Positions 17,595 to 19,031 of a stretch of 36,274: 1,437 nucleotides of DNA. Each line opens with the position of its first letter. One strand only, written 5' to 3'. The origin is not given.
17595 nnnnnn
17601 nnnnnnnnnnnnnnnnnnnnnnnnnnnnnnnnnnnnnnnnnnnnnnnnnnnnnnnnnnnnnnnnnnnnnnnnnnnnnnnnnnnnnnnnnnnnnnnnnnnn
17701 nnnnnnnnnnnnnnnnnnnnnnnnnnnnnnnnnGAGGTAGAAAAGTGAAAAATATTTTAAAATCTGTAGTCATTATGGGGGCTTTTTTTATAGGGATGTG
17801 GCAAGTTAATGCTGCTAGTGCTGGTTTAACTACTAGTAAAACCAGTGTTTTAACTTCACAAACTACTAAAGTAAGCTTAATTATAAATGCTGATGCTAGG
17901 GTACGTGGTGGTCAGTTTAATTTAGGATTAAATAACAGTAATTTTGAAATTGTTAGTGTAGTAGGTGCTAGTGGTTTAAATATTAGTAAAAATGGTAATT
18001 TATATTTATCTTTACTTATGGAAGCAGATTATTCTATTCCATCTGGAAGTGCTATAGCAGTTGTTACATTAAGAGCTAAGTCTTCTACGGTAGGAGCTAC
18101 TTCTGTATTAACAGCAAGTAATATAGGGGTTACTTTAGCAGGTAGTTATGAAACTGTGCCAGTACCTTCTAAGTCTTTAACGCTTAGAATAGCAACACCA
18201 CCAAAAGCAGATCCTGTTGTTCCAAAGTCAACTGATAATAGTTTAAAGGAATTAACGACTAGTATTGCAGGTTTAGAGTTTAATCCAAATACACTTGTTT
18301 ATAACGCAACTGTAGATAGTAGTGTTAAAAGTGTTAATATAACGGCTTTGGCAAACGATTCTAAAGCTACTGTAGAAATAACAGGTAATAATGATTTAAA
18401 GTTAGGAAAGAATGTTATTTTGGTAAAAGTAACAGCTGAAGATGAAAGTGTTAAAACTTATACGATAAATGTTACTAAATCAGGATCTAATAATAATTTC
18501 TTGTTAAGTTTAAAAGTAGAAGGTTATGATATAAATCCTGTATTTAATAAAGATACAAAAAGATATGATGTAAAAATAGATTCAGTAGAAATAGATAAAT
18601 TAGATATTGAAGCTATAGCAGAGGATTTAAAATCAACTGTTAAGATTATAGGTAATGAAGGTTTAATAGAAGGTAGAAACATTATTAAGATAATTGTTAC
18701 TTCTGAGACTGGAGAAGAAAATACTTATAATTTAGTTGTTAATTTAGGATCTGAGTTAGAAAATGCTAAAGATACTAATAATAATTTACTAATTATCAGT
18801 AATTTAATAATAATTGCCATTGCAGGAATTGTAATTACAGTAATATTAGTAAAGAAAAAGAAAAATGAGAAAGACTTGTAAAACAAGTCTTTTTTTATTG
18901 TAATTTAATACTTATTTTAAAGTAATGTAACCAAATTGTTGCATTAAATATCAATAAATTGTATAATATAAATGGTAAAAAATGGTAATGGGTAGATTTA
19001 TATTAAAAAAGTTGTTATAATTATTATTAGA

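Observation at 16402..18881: Self-contained cohesin-dockerin pair embedded in the capsule locus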

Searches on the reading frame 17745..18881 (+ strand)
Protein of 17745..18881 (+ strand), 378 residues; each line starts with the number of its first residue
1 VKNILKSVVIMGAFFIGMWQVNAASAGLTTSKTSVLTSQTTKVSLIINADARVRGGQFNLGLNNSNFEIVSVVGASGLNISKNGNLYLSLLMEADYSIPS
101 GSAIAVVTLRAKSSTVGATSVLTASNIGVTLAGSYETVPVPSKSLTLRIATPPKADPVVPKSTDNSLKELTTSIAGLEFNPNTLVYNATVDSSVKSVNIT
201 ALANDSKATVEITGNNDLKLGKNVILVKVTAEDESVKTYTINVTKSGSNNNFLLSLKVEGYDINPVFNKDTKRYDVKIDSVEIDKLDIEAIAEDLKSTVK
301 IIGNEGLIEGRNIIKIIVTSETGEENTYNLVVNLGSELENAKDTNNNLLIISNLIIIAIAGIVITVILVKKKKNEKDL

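Call 3: search_protein_families(library=pfam, proteins=[window:17745-18881:+], max_evalue=1)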
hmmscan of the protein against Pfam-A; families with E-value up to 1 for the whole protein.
window:17745-18881:+ (378 aa): 4 families
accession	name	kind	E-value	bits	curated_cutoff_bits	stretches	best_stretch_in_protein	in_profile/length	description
PF12733.13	Cadherin-like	-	2.6e-16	60.3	24.2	2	168-245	2-88/89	Cadherin-like beta sandwich domain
PF18968.5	DUF5707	-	0.095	13.1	26.8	1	183-247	20-83/98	Family of unknown function (DUF5707)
PF11694.13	DUF3290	-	0.34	11.3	31.3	1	221-277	79-133/144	Protein of unknown function (DUF3290)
PF00746.26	Gram_pos_anchor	-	0.82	10.1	20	0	353-376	19-43/43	LPXTG cell wall anchor motif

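Call 4: search_protein_families(library=ncbifam, proteins=[window:17745-18881:+], max_evalue=1)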
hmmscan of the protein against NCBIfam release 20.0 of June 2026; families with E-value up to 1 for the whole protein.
window:17745-18881:+ (378 aa): 1 family
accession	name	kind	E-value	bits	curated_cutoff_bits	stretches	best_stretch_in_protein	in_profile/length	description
NF033507.3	Loki-CTERM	subfamily_domain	0.46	10.9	19.9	0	355-373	8-26/27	Loki-CTERM sorting domain-containing protein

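Call 11: search_solved_structures(query=window:17745-18881:+, max_evalue=10, show_alignments=3)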
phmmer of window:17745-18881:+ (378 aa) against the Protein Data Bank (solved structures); distinct sequences matched with E-value up to 10: 0.

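Call 13: find_homologous_proteins(query=window:17745-18881:+, max_evalue=0.001)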
Query window:17745-18881:+ (378 aa): 302 proteins with E <= 0.001 among 8000 candidates; the best 120 are listed.
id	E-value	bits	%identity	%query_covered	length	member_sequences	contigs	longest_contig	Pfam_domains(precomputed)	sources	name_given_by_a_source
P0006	2.6e-224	762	100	100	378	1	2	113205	PF12733.14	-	-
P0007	3.4e-214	728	95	100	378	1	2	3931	PF12733.14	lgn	-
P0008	1.4e-212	723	94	100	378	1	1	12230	PF12733.14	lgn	-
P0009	2.9e-212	722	94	91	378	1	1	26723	PF12733.14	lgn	-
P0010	1.4e-211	720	94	100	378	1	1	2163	PF12733.14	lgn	-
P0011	1.6e-211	720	94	100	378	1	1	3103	PF12733.14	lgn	-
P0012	8.3e-208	707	91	91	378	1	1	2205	PF12733.14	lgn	-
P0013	2.6e-111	390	54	99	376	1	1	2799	PF12733.14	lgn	-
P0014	1.9e-106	374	55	91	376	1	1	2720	PF12733.14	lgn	-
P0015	4.3e-106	373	56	89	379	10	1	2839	PF12733.14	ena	-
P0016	3.9e-99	350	49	99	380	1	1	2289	PF12733.14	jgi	jgi:hypothetical protein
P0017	1.8e-98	348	49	99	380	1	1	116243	PF12733.14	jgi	jgi:hypothetical protein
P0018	9.8e-98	346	52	96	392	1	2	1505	PF12733.14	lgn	-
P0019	1.7e-90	322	48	99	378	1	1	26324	PF12733.14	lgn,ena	-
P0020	1.0e-82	296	46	99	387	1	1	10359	PF12733.14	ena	-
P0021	1.4e-82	296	49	89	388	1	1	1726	PF12733.14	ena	-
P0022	5.7e-79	284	45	98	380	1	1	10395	PF12733.14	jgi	jgi:methionine-rich copper-binding protein CopC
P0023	2.8e-77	278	46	93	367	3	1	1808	PF12733.14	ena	-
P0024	2.6e-76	275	45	99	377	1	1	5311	PF12733.14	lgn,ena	-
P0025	1.5e-73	266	42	97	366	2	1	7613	PF12733.14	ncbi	-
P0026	2.4e-62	229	40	99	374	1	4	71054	PF12733.14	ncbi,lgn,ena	-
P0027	3.7e-62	229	40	96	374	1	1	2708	PF12733.14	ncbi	-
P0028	8.2e-62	227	39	99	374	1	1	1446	PF12733.14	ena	-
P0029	7.5e-42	162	41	60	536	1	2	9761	PF12733.14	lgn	-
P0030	1.1e-39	155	42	52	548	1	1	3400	PF12733.14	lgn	-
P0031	1.2e-36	145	42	46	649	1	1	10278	PF12733.14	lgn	-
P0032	1.2e-35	142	39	68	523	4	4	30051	PF12733.14,PF08239.18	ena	-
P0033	1.9e-35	141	39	57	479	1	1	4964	PF12733.14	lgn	-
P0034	9.8e-35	139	45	50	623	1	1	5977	PF12733.14,PF08239.18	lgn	-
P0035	2.7e-33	134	43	46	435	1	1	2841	PF12733.14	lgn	-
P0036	1.2e-30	125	38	46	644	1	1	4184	PF12733.14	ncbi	-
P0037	5.4e-30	123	40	52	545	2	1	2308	PF12733.14,PF08239.18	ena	-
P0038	7.8e-30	122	38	46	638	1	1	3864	PF12733.14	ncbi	-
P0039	1.6e-29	121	32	61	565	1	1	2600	PF12733.14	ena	-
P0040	2.8e-29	121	42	49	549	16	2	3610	PF12733.14,PF08239.18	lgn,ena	-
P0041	3.1e-29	120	43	49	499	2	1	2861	PF12733.14,PF08239.18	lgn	-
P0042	4.2e-29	120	41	48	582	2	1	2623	PF12733.14,PF15102.11,PF08239.18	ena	-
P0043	1.9e-28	118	42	50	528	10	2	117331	PF12733.14,PF28230.1,PF08239.18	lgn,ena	-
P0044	2.2e-28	118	36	47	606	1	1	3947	PF12733.14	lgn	-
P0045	2.3e-28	118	43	46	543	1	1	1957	PF12733.14,PF08239.18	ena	-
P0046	7.1e-28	116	43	51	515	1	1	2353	PF12733.14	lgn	-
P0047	1.6e-27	115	42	42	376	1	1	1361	PF12733.14,PF19755.5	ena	-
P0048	2.5e-27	114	39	48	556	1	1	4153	PF12733.14,PF02368.25,PF08239.18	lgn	-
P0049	2.7e-27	114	39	48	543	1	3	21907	PF12733.14,PF08239.18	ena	-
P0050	2.8e-27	114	43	46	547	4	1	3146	PF12733.14,PF08239.18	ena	-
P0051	2.9e-27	114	35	56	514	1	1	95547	PF12733.14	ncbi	-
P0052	4.7e-27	113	45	47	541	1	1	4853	PF12733.14,PF08239.18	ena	-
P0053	6.7e-27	113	45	47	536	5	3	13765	PF12733.14,PF08239.18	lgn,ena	-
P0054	1.1e-26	112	43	50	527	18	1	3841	PF12733.14,PF08239.18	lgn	-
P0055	1.4e-26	112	43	50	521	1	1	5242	PF12733.14,PF08239.18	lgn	-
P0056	1.4e-26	112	43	47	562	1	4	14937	PF12733.14,PF08239.18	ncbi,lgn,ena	-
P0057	1.5e-26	112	42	50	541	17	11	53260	PF12733.14,PF08239.18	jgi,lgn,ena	-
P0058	3.5e-26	110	39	41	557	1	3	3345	PF12733.14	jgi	-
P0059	3.6e-26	110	38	44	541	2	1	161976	PF12733.14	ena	-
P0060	5.5e-26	110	38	44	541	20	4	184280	PF12733.14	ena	-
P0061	5.6e-26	110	43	47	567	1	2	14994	PF12733.14,PF08239.18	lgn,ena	-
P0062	1.3e-25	109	43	47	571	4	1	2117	PF12733.14,PF08239.18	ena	-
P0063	1.4e-25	108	37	67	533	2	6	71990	PF12733.14,PF08239.18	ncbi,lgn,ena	-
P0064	2.1e-25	108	42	50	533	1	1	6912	PF12733.14,PF08239.18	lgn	-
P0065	2.2e-25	108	36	67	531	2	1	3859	PF12733.14,PF08239.18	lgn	-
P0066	2.2e-25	108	44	47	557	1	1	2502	PF12733.14,PF08239.18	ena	-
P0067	2.6e-25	108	36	44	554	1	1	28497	PF12733.14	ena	-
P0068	2.6e-25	108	40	47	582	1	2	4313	PF12733.14,PF08239.18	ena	-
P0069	3.8e-25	107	40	56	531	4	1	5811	PF12733.14,PF08239.18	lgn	-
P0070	5.6e-25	106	38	44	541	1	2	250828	PF12733.14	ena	-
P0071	9.6e-25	106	43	47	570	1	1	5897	PF12733.14,PF08239.18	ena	-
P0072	1.1e-24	106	43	42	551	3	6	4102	PF12733.14,PF04151.22,PF08239.18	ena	-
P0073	1.1e-24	105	36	67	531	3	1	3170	PF12733.14,PF08239.18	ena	-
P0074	1.2e-24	105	35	69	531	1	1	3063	PF12733.14,PF08239.18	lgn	-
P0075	1.3e-24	105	42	47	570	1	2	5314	PF12733.14,PF08239.18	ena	-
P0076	1.9e-24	105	43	48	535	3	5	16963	PF12733.14,PF08239.18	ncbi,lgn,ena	-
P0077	3.0e-24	104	40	48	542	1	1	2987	PF12733.14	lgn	-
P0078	4.0e-24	104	36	67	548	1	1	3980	PF12733.14,PF08239.18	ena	-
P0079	4.4e-24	103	42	41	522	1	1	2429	PF12733.14,PF08239.18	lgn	-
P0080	5.1e-24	103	39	48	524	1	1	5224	PF12733.14,PF08239.18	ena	-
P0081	8.0e-24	103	41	42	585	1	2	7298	PF12733.14,PF08239.18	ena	-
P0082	9.1e-24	102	42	47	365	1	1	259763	PF12733.14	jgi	jgi:hypothetical protein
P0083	9.4e-24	102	48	39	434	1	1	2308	PF12733.14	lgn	-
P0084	1.0e-23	102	37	50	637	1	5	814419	PF12733.14,PF08239.18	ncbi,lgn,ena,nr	ncbi:MAG: cadherin-like beta sandwich domain-containing protein [Clostridia bacterium]|nr:cadherin-l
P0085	1.2e-23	102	39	45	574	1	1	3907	PF12733.14,PF08239.18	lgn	-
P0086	1.2e-23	102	40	41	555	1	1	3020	PF12733.14,PF08239.18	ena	-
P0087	3.7e-23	100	38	49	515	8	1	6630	PF12733.14,PF08239.18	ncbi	-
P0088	9.4e-23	99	42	39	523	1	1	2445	PF12733.14,PF08239.18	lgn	-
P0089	1.0e-22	99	43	43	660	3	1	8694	PF12733.14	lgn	-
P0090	1.9e-22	98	36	57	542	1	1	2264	PF12733.14,PF08239.18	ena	-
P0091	2.1e-22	98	33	61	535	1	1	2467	PF12733.14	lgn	-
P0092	2.4e-22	98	40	46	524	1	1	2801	PF12733.14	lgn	-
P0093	2.4e-22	98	41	47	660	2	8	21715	PF12733.14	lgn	-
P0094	2.4e-22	98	39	43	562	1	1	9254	PF12733.14,PF08239.18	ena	-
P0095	3.3e-22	97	41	42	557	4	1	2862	PF12733.14,PF08239.18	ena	-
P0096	6.1e-22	96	39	47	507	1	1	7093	PF12733.14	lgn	-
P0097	6.5e-22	96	42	47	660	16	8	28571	PF12733.14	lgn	-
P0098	1.0e-21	96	41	47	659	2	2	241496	PF12733.14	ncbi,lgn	-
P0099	1.1e-21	96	41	47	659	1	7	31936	PF12733.14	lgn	-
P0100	1.6e-21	95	40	48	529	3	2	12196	PF12733.14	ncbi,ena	-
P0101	2.5e-21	94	37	50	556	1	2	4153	PF12733.14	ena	-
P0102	2.5e-21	94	44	47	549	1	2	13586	PF12733.14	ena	-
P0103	2.9e-21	94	38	53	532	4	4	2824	PF12733.14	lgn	-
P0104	3.1e-21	94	38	53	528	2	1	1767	PF12733.14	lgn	-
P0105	3.7e-21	94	39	41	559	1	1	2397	PF12733.14,PF08239.18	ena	-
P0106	4.7e-21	94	35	56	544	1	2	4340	PF12733.14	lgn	-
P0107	4.8e-21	94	35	49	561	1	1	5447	PF12733.14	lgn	-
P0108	4.9e-21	93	36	49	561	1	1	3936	PF12733.14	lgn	-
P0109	5.3e-21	93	38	45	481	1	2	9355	PF12733.14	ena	-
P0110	5.5e-21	93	36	59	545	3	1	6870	PF12733.14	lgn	-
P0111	6.1e-21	93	30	57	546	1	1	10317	PF12733.14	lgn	-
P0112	8.2e-21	93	35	50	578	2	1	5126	PF12733.14,PF27332.1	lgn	-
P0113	9.4e-21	93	38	46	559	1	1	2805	PF12733.14,PF08239.18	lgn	-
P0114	9.8e-21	92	32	82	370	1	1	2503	PF12733.14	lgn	-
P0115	1.0e-20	92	39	46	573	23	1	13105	PF12733.14,PF08239.18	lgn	-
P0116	1.9e-20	92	40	49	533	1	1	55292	PF12733.14,PF08239.18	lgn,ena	-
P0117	5.2e-20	90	38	46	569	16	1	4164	PF12733.14,PF08239.18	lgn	-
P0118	7.6e-20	90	40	51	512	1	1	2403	PF12733.14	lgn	-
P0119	9.0e-20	89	37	53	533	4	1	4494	PF12733.14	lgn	-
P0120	1.1e-19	89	37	53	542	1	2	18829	PF12733.14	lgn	-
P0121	1.6e-19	89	36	41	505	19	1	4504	PF12733.14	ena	-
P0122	3.0e-19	88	38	40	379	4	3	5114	PF12733.14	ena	-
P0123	3.5e-19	87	38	47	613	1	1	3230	PF12733.14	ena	-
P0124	4.0e-19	87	31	84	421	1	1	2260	PF12733.14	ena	-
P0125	4.8e-19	87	38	53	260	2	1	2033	PF12733.14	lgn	-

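Call 26: find_encoding_contigs(protein=P0017, flank=10000, max_places=2)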
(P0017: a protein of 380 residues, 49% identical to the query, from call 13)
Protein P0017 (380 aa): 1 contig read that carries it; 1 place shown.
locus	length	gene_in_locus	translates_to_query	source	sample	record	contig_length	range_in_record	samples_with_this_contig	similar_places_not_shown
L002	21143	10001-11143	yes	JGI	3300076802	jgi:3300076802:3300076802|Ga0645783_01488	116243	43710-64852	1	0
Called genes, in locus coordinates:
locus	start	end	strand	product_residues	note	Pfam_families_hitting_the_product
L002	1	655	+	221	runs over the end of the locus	-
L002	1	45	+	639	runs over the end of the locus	PF00884:Sulfatase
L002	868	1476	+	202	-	PF01336:tRNA_anti-codon, PF00152:tRNA-synt_2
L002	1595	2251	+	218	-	PF00152:tRNA-synt_2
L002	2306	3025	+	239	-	PF01479:S4, PF00849:PseudoU_synth_2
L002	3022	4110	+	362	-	PF00990:GGDEF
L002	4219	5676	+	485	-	-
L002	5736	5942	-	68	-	PF13459:Fer4_15, PF13370:Fer4_13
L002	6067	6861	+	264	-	-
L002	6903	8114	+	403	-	PF01938:TRAM, PF05958:tRNA_U5-meth_tr, PF03602:Cons_hypoth95 (weak), PF05175:MTS, PF09445:Methyltransf_15 (weak), PF13649:Methyltransf_25, PF13847:Methyltransf_31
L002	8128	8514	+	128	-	-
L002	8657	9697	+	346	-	-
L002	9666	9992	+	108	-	-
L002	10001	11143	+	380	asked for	PF12733:Cadherin-like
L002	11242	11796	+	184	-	PF02397:Bac_transf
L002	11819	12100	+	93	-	PF13641:Glyco_tranf_2_3 (weak), PF00535:Glycos_transf_2, PF10111:Glyco_tranf_2_2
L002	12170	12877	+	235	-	PF00535:Glycos_transf_2 (faint)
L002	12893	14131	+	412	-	PF04932:Wzy_C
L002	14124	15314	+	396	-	PF04464:Glyphos_transf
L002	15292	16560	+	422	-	PF01943:Polysacc_synt, PF13440:Polysacc_synt_3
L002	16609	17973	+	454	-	PF01467:CTP_transf_like, PF01408:GFO_IDH_MocA, PF22725:GFO_IDH_MocA_C3 (weak)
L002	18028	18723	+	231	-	PF02706:Wzz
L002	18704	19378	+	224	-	PF01656:CbiA, PF10609:ParA, PF13614:AAA_31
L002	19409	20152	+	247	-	PF19567:CpsB_CapC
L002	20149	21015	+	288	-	-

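Call 27: find_encoding_contigs(protein=P0026, flank=10000, max_places=2)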
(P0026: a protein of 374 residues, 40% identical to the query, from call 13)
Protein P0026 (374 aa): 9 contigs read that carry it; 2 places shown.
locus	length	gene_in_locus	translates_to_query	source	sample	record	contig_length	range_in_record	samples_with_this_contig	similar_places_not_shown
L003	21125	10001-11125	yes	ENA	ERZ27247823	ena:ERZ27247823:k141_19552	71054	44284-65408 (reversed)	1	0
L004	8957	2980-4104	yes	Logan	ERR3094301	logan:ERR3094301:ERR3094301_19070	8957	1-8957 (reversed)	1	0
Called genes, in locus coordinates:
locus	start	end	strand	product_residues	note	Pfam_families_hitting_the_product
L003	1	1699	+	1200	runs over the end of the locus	PF00041:fn3 (weak), PF23376:Fn3_VIN3 (faint), PF00041:fn3 (weak)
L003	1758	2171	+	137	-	PF04892:VanZ-LLP1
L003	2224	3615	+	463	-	PF03816:LytR_cpsA_psr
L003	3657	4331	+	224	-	PF03703:bPH_2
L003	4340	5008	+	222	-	PF03703:bPH_2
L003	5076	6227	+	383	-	PF04203:Sortase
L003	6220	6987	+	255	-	-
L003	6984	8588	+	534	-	PF07963:N_methyl (faint), PF07581:Glug (faint)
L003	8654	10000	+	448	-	-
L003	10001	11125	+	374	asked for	PF12733:Cadherin-like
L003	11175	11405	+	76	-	-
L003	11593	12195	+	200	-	PF00163:Ribosomal_S4, PF01479:S4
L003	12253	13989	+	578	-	PF06160:EzrA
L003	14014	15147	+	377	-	PF22025:ThiI_fer, PF02926:THUMP, PF02568:ThiI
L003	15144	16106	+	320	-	PF00724:Oxidored_FMN (faint), PF01207:Dus, PF01180:DHO_dh (faint), PF00977:His_biosynth (weak)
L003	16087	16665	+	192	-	PF06271:RDD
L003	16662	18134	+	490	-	PF01336:tRNA_anti-codon, PF00152:tRNA-synt_2, PF01409:tRNA-synt_2d (faint)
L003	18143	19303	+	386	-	PF00871:Acetate_kinase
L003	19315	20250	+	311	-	PF01368:DHH, PF02272:DHHA1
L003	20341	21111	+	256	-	PF00872:Transposase_mut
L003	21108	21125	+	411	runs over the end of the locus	PF00872:Transposase_mut, PF03050:DDE_Tnp_IS66 (weak)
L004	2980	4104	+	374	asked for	PF12733:Cadherin-like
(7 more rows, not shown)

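Call 31: predict_structure(alignment_id=A2)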
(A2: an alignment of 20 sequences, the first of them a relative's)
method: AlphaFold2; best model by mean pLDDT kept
length: 378 residues; sequences in the alignment: 20
mean_pLDDT: 84.0   pTM: 0.45
mean pLDDT of the five models: 84.0, 83.3, 83.0, 82.6, 82.0
residues with pLDDT >= 90: 194; 70-90: 120; 50-70: 42; < 50: 22
segments of 3 or more residues with pLDDT < 50: 14-20, 339-347, 375-378
pLDDT, mean of each block of 10 residues (from residue 1): 57 48 76 92 90 85 92 80 76 69 91 92 89 76 93 74 95 91 94 91 97 94 97 97 92 95 93 91 91 93 91 95 93 69 47 76 74 47
secondary structure, 60 per line:
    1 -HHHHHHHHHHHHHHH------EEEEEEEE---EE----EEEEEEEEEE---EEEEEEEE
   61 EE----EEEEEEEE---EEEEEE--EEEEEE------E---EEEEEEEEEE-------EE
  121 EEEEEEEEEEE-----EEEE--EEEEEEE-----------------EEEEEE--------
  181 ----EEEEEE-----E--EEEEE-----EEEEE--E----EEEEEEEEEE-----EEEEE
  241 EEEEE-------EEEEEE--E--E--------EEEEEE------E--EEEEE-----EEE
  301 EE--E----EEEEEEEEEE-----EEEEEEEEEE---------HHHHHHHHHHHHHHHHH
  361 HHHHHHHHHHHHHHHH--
elements in order: H2-16 E23-30 E40-49 E53-62 E67-74 E78-83 E86-91 E102-111 E119-131 E137-140 E143-149 E167-172 E185-190 E199-203 E209-213 E221-230 E236-245 E253-258 E273-278 E288-292 E298-302 E310-319 E325-334 H344-376
